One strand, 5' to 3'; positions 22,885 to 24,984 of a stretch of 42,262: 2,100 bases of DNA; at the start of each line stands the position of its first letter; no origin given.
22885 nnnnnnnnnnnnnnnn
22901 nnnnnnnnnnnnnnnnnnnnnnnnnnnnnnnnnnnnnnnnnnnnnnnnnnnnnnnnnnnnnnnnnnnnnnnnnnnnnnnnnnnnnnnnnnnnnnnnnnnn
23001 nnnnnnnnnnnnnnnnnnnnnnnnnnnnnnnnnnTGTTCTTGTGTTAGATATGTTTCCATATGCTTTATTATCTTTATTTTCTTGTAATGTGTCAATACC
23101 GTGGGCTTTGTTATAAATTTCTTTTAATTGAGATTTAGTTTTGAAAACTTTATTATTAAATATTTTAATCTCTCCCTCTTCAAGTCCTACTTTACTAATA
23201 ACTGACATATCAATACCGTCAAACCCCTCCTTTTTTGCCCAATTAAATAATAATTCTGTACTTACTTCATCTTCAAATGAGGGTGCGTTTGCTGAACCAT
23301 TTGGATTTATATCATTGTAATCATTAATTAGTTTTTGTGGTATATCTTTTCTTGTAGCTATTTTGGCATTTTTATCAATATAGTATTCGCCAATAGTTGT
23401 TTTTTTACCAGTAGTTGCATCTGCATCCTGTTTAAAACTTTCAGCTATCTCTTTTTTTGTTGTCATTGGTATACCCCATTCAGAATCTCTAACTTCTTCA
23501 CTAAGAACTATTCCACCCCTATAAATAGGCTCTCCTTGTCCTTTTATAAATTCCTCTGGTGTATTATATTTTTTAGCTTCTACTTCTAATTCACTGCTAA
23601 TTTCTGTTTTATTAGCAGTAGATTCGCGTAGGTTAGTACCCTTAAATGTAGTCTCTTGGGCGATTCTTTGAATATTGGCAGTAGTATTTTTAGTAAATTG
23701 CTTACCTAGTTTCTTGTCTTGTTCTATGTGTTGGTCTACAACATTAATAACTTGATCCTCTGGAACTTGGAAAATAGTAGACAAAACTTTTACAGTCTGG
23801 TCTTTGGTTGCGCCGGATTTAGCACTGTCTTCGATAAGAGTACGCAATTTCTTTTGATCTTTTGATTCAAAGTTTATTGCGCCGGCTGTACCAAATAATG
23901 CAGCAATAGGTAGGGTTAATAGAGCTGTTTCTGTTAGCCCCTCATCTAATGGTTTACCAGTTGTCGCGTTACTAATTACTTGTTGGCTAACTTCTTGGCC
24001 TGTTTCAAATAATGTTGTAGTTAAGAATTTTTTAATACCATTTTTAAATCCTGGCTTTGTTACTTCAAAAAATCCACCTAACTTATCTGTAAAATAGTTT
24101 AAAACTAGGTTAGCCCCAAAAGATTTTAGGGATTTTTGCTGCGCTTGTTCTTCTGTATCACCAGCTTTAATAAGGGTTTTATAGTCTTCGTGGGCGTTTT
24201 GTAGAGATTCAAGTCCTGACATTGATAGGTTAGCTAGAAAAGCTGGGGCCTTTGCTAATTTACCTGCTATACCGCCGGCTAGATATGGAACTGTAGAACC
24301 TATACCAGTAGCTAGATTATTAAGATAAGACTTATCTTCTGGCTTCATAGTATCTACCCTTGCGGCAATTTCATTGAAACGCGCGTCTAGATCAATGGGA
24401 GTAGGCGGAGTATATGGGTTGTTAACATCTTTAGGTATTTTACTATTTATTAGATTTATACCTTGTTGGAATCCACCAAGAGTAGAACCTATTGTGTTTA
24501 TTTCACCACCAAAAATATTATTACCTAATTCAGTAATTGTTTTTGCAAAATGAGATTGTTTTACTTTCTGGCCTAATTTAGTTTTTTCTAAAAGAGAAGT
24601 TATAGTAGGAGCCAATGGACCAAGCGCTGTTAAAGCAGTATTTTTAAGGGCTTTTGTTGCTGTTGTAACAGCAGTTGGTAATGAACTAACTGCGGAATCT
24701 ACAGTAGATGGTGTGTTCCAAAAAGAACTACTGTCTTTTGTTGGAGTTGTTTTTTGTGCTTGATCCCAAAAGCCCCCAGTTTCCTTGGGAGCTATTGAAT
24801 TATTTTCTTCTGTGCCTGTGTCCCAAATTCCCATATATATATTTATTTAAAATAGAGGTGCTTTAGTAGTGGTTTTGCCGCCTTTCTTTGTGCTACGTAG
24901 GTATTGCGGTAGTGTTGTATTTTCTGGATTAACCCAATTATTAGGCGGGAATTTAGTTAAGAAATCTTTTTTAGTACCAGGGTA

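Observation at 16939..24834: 2631-aa single-ORF polyvalent-type protein occupying about 19% of the genome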

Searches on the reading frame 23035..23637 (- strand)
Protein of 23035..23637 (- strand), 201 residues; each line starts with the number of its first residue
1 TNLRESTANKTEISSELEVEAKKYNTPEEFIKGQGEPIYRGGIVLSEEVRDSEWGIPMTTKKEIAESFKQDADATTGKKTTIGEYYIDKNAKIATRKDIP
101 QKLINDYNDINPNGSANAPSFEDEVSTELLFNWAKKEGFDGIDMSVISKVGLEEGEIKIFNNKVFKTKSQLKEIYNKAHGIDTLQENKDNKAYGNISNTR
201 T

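Call 83: search_protein_families(library=ncbifam, proteins=[window:23035-23637:-], max_evalue=1)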
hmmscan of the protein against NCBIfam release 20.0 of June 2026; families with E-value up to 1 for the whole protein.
window:23035-23637:- (201 aa): 0 families

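Call 88: search_protein_families(library=pfam, alignment_id=A6, max_evalue=1)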
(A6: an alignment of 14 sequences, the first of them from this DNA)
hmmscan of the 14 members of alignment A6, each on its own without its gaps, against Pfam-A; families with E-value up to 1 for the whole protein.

A. member 1, seq(201 aa): 0 families

B. families by the number of members that match (of 14 scanned): 12 families
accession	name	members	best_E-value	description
PF18760.7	ART-PolyVal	6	2.2e-18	ADP-Ribosyltransferase in polyvalent proteins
PF00644.27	PARP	3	0.00014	Poly(ADP-ribose) polymerase catalytic domain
PF13151.12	DUF3990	2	0.00015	Protein of unknown function (DUF3990)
PF07357.16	DRAT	2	0.037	Dinitrogenase reductase ADP-ribosyltransferase (DRAT)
PF22736.1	NNH5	1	0.011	NACHT N-terminal Helical domain 5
PF06245.16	DUF1015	1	0.023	Protein of unknown function (DUF1015)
PF19076.6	CshA_repeat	1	0.041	Surface adhesin CshA repetitive domain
PF14025.11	DUF4241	1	0.06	Protein of unknown function (DUF4241)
PF12395.13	DUF3658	1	0.12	Protein of unknown function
PF18007.7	Rv3651-like_N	1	0.31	Rv3651-like, N-terminal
PF13510.11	Fer2_4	1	0.32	2Fe-2S iron-sulfur cluster binding domain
PF04557.20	tRNA_synt_1c_R2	1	0.39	Glutaminyl-tRNA synthetase, non-specific RNA binding region part 2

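Call 108: search_solved_structures(query=A6, max_evalue=10)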
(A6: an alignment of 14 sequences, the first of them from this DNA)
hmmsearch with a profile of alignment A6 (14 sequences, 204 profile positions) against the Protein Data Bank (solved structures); distinct sequences matched with E-value up to 10: 6.
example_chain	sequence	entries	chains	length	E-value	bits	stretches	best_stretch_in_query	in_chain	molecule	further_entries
2g0w_A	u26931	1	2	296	0.035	17.1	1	107-195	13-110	Lmo2234 protein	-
7fev_A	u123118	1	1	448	0.22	14.6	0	116-152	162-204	FMN binding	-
5myj_BR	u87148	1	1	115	0.48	13.4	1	13-56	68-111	50S ribosomal protein L18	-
5y2a_A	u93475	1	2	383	0.93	12.5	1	92-144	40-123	insect group II chitinase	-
5y2c_A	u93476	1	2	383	0.99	12.4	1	92-144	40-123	insect group II chitinase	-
9qpc_A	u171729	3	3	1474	1.5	11.8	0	29-117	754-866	DNA polymerase III PolC-type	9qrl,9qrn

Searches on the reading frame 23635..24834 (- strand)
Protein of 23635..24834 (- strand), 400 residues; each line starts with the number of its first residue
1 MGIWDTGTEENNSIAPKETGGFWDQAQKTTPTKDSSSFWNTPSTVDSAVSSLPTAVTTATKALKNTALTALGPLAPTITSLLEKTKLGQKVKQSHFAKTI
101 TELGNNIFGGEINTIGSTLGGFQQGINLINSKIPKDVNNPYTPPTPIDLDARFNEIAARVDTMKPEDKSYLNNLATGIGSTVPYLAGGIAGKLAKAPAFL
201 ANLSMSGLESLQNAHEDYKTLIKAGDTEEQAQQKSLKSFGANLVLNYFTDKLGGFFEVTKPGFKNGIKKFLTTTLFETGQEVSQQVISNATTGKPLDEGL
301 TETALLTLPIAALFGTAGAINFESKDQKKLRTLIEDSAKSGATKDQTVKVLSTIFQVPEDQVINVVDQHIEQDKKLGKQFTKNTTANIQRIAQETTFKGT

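Call 11: search_protein_families(library=pfam, proteins=[window:23635-24834:-], max_evalue=5)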
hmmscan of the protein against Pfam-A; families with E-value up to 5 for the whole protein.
window:23635-24834:- (400 aa): 0 families

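Call 83: search_protein_families(library=ncbifam, proteins=[window:23635-24834:-], max_evalue=1)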
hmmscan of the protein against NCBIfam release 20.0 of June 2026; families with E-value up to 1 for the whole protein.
window:23635-24834:- (400 aa): 0 families
